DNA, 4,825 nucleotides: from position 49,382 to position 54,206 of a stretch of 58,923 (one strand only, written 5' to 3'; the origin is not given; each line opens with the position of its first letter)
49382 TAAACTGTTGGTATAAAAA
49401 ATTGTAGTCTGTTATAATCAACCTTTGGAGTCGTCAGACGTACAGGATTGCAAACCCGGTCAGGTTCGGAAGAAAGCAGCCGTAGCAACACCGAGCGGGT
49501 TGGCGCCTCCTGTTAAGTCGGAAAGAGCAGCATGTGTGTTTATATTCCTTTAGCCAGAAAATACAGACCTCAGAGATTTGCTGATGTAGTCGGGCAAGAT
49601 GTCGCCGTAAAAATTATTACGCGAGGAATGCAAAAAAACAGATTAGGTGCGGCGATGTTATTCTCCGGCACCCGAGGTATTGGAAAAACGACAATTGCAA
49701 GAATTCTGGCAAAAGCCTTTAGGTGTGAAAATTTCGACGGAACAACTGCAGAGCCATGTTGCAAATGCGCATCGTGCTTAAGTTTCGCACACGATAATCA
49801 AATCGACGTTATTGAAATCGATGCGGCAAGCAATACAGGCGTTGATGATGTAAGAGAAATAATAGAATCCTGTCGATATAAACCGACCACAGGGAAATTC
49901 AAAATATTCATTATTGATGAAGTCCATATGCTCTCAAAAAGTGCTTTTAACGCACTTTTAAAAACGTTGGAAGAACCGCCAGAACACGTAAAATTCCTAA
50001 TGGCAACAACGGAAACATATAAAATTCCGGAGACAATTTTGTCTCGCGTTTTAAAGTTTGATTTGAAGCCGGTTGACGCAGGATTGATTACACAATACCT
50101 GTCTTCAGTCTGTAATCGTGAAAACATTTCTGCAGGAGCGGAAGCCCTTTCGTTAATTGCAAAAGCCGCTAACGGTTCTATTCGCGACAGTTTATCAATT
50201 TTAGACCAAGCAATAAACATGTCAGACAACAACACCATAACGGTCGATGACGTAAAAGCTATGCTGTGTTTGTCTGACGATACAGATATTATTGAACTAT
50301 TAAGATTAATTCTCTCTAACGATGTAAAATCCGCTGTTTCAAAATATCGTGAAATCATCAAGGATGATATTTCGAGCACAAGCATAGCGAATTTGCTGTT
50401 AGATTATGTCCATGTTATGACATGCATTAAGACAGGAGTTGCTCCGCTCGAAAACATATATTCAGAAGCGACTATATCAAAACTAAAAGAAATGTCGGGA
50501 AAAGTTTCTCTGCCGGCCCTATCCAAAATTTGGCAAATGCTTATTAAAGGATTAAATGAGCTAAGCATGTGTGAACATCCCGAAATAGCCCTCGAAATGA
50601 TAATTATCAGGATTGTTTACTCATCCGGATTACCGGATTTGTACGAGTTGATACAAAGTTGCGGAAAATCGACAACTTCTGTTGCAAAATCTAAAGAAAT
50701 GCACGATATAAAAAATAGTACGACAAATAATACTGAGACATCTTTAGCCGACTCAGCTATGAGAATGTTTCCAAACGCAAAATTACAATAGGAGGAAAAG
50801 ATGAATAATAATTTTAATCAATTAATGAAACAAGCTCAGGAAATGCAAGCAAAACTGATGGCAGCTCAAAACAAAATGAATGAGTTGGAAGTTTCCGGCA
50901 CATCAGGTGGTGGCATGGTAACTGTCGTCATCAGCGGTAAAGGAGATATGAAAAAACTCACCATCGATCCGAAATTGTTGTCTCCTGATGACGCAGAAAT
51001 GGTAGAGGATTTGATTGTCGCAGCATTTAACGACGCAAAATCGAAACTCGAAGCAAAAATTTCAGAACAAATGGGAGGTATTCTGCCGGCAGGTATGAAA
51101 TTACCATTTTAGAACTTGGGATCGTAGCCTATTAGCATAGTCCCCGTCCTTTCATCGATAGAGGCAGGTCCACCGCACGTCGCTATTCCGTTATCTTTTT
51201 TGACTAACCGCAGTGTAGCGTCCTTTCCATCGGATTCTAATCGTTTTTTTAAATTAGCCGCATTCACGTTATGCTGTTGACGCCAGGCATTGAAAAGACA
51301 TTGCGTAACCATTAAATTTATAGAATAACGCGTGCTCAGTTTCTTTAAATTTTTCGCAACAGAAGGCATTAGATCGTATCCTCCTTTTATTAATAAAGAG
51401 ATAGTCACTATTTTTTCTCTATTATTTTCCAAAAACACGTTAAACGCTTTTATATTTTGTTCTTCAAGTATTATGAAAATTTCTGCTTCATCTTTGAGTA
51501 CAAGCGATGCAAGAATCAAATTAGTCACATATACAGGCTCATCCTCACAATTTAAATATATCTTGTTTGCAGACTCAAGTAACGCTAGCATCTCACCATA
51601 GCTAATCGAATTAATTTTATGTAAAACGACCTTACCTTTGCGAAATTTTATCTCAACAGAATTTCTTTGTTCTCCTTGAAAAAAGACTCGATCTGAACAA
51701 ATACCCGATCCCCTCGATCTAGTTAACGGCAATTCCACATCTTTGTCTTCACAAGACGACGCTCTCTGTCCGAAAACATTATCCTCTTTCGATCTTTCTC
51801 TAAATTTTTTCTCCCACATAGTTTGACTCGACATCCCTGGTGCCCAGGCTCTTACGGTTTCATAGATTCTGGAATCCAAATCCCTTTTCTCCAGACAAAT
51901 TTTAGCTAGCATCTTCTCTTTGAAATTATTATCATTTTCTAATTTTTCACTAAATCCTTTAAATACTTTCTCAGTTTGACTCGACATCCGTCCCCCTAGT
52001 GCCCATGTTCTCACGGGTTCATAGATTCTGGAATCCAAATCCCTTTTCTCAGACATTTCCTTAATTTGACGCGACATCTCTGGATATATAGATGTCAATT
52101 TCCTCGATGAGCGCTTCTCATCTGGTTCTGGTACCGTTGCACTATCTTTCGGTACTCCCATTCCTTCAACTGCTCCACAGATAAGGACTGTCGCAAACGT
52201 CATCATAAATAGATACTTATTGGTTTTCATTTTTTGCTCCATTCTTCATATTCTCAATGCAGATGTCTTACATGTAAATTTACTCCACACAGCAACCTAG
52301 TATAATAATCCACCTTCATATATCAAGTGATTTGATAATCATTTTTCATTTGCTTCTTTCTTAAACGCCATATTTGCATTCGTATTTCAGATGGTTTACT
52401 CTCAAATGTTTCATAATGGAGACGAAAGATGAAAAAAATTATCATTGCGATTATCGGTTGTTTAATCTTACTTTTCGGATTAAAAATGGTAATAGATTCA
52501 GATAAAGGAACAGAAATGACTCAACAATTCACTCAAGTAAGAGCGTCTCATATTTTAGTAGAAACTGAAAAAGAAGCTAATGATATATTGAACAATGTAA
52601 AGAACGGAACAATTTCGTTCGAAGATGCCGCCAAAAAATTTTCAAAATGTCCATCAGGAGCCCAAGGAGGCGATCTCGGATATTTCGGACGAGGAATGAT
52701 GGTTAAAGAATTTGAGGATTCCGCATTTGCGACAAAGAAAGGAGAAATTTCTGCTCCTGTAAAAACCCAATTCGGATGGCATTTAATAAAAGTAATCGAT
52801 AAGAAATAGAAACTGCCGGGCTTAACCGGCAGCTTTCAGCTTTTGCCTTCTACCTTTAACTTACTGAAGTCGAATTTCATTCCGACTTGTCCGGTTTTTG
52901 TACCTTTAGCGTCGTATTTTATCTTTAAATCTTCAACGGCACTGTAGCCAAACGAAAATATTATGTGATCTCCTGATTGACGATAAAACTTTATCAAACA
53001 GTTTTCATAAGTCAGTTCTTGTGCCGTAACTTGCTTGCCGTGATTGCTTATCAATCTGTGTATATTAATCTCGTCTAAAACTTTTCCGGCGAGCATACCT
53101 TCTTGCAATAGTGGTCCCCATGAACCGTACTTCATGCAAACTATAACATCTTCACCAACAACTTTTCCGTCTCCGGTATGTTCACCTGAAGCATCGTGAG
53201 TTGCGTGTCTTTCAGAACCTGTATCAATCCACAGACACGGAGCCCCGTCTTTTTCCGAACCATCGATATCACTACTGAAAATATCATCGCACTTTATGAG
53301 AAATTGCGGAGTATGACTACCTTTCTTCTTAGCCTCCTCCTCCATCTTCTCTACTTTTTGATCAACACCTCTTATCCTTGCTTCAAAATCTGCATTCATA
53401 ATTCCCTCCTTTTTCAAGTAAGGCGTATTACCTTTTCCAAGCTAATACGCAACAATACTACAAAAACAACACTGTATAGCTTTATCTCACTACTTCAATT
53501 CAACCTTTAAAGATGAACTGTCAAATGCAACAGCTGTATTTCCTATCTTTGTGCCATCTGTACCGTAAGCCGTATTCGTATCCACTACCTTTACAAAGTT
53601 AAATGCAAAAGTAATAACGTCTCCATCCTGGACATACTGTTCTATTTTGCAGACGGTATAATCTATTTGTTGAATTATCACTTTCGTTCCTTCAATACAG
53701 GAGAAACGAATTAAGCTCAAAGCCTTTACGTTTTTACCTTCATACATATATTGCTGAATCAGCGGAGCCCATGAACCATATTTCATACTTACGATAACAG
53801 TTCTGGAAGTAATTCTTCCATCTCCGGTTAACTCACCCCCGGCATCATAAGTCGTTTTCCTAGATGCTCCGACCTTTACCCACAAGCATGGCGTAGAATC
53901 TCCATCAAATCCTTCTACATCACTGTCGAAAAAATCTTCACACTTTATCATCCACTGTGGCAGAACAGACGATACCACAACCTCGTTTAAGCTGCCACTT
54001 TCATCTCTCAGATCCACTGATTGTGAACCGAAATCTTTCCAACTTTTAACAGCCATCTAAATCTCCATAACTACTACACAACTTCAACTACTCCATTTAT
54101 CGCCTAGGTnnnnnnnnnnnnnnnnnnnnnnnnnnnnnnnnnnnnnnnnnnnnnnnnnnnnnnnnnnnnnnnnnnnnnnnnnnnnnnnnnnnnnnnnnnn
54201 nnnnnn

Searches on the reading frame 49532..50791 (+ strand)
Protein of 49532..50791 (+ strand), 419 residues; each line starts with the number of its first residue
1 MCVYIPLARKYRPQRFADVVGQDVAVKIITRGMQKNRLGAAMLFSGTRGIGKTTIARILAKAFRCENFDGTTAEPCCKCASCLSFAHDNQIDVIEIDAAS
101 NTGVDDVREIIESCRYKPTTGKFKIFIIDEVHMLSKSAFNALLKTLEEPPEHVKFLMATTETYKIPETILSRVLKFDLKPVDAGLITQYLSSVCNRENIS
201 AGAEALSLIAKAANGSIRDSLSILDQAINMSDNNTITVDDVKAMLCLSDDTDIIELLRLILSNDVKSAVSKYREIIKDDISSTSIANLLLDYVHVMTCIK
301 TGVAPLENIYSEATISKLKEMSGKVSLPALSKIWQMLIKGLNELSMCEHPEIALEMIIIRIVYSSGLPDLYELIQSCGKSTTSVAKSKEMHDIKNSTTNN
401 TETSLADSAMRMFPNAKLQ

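Call 6: search_protein_families(library=pfam, proteins=[window:49532-50791:+], max_evalue=0.01)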
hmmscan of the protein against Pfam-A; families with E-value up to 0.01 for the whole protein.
window:49532-50791:+ (419 aa): 22 families
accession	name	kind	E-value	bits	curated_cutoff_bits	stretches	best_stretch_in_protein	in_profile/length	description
PF13177.12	DNA_pol3_delta2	-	1.5e-39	136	27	1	22-181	2-160/161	DNA polymerase III, delta subunit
PF12169.13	DNA_pol3_gamma3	-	6.3e-27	94.6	24.4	1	236-375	1-141/143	DNA polymerase III subunits gamma and tau domain III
PF22608.2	DNAX_ATPase_lid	-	2.2e-17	63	27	1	186-232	2-48/49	DNA polymerase III clamp loader subunit, ATPase lid domain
PF00004.35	AAA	-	1.1e-12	49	21.2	1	42-173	1-123/131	ATPase family associated with various cellular activities (AAA)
PF13401.12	AAA_22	-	2.8e-06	28.1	27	1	42-157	8-120/130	AAA domain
PF05496.18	RuvB_N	-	4.9e-06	26.8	27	1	12-66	2-60/159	Holliday junction DNA helicase RuvB P-loop domain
PF07728.20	AAA_5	-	1.5e-05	25.5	22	0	122-152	66-96/139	AAA domain (dynein-related subfamily)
PF13173.12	AAA_14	-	2.4e-05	24.8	27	1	41-165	4-103/129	AAA domain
PF13604.12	AAA_30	-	0.00021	21.5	27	1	41-148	20-114/191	AAA domain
PF21960.2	RCF1-5-like_lid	-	0.00027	21.3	27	1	189-224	2-38/43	RCF1/5-like, AAA+ ATPase lid domain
PF04851.21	ResIII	-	0.00027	21.3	22.5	1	65-148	85-152/164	Type III restriction enzyme, res subunit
PF25361.1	AAA_lid_RFC1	-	0.0006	19.7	34.9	1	186-243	4-59/59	RFC1-like, AAA+ ATPase lid domain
PF06068.19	TIP49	-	0.00066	19.4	23.8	0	19-62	26-73/347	TIP49 P-loop domain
PF16193.11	AAA_assoc_2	-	0.00092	19.9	34.3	1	197-244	3-54/81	AAA C-terminal domain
PF05970.20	PIF1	-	0.00093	19.3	25.9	1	34-147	17-127/223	PIF1-like helicase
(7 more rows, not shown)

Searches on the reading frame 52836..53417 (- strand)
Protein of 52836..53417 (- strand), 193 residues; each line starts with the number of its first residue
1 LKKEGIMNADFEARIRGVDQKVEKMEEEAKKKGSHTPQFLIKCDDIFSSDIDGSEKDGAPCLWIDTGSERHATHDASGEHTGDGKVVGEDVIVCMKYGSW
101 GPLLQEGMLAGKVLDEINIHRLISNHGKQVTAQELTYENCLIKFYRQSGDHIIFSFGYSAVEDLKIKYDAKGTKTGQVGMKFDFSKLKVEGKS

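Call 3: search_protein_families(library=pfam, proteins=[window:52836-53417:-], max_evalue=0.01)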
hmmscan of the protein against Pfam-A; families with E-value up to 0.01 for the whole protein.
window:52836-53417:- (193 aa): 1 family
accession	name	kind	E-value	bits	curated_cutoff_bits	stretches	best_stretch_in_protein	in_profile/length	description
PF05638.18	T6SS_HCP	-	5.9e-05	23.8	23.5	1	61-169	17-123/129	Type VI secretion system effector, Hcp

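Call 4: search_protein_families(library=ncbifam, proteins=[window:52836-53417:-], max_evalue=0.01)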
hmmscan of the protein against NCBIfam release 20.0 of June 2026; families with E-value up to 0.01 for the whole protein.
window:52836-53417:- (193 aa): 0 families

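Call 70: search_solved_structures(query=window:52836-53417:-, max_evalue=1)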
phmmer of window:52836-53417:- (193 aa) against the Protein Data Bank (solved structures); distinct sequences matched with E-value up to 1: 2.
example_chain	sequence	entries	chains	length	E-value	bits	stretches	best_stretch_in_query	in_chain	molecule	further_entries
4w64_A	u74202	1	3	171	0.0012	21.9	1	51-185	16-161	Type VI secretion system effector, Hcp1 family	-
7ane_aa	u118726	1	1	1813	0.14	15.2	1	16-101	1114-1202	mS48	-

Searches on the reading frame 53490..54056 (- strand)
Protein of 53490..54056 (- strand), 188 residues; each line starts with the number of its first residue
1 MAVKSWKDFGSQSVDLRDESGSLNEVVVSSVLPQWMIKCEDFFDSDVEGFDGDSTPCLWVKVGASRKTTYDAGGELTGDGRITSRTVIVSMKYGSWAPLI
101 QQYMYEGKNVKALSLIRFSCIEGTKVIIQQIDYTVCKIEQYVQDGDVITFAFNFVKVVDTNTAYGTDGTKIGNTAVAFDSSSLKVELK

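Call 3: search_protein_families(library=pfam, proteins=[window:53490-54056:-], max_evalue=0.01)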
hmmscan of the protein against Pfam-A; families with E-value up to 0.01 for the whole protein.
window:53490-54056:- (188 aa): 0 families

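Call 4: search_protein_families(library=ncbifam, proteins=[window:53490-54056:-], max_evalue=0.01)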
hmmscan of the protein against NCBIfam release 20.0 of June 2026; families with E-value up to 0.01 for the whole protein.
window:53490-54056:- (188 aa): 0 families

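Call 69: search_solved_structures(query=window:53490-54056:-, max_evalue=1)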
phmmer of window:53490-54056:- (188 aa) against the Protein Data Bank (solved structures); distinct sequences matched with E-value up to 1: 1.
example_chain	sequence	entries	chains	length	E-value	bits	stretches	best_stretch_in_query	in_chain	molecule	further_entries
9qpe_A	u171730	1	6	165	0.47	13.7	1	95-181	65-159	Hcp family type VI secretion system effector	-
